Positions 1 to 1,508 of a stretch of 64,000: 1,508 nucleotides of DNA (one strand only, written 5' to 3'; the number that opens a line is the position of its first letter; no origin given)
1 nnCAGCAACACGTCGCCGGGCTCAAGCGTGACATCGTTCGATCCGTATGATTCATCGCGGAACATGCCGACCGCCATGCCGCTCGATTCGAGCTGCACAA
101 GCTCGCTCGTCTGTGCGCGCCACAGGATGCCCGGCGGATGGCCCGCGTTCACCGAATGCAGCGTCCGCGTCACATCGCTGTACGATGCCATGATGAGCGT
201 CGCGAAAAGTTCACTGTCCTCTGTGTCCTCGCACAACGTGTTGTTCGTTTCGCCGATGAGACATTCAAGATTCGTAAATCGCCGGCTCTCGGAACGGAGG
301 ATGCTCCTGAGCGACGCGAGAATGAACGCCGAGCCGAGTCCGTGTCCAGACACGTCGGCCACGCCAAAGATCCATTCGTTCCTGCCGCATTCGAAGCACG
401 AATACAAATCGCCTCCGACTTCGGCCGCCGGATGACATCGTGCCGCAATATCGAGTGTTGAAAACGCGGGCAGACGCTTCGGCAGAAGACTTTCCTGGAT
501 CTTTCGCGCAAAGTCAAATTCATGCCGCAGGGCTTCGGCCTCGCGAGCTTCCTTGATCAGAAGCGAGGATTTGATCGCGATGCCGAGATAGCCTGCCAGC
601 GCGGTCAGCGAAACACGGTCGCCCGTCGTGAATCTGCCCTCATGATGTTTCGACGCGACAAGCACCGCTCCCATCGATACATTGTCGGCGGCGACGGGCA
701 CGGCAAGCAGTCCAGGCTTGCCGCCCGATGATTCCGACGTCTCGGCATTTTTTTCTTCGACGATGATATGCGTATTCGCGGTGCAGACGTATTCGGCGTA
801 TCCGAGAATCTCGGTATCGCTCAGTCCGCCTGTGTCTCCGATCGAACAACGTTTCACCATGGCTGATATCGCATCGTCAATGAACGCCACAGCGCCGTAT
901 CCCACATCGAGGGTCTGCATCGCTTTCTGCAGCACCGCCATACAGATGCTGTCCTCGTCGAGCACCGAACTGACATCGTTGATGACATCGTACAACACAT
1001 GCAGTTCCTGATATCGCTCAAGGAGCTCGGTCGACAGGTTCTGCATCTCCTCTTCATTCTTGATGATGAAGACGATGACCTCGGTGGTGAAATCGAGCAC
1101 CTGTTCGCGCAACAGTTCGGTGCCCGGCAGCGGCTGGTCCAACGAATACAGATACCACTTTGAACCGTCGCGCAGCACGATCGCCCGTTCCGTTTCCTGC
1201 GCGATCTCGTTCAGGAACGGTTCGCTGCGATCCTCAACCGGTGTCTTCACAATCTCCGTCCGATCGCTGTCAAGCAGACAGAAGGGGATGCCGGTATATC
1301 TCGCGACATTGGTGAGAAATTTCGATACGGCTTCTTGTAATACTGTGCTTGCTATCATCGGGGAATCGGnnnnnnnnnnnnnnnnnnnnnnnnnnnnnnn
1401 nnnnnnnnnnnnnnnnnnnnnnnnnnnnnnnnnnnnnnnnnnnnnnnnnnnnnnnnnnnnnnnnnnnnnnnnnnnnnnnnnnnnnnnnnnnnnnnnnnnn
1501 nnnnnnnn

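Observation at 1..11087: Pel-like exopolysaccharide locus with two PelF paralogues and a GH114 lipoprotein, wired to a partner-switching triad instead of PelD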

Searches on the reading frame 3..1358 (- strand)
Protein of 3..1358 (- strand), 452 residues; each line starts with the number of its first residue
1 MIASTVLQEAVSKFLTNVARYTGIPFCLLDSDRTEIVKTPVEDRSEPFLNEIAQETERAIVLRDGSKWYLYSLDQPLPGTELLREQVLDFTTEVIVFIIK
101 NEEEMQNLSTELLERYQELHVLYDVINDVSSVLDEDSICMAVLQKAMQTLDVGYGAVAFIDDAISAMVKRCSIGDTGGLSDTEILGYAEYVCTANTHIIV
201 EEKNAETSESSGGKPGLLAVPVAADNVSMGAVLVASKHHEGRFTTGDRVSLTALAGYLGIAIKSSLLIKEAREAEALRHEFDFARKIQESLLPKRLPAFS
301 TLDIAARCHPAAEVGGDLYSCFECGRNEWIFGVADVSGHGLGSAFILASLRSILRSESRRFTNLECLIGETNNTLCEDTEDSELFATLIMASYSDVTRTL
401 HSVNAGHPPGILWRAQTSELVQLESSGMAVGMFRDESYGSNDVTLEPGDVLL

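Call 6: search_protein_families(library=pfam, max_evalue=0.01, proteins=[window:3-1358:-])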
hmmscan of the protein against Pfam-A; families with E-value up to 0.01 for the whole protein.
seq(452 aa): 4 families
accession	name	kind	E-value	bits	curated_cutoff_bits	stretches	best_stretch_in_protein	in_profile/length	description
PF07228.17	SpoIIE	-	2.1e-29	103.3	25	1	327-452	3-127/192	Stage II sporulation protein E (SpoIIE)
PF13185.12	GAF_2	-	5.4e-05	23.8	28.6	1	134-262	3-135/136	GAF domain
PF13492.12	GAF_3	-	0.0017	19.2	27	1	143-262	10-127/129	GAF domain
PF01590.32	GAF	-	0.0019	19.2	22.4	0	135-262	2-133/133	GAF domain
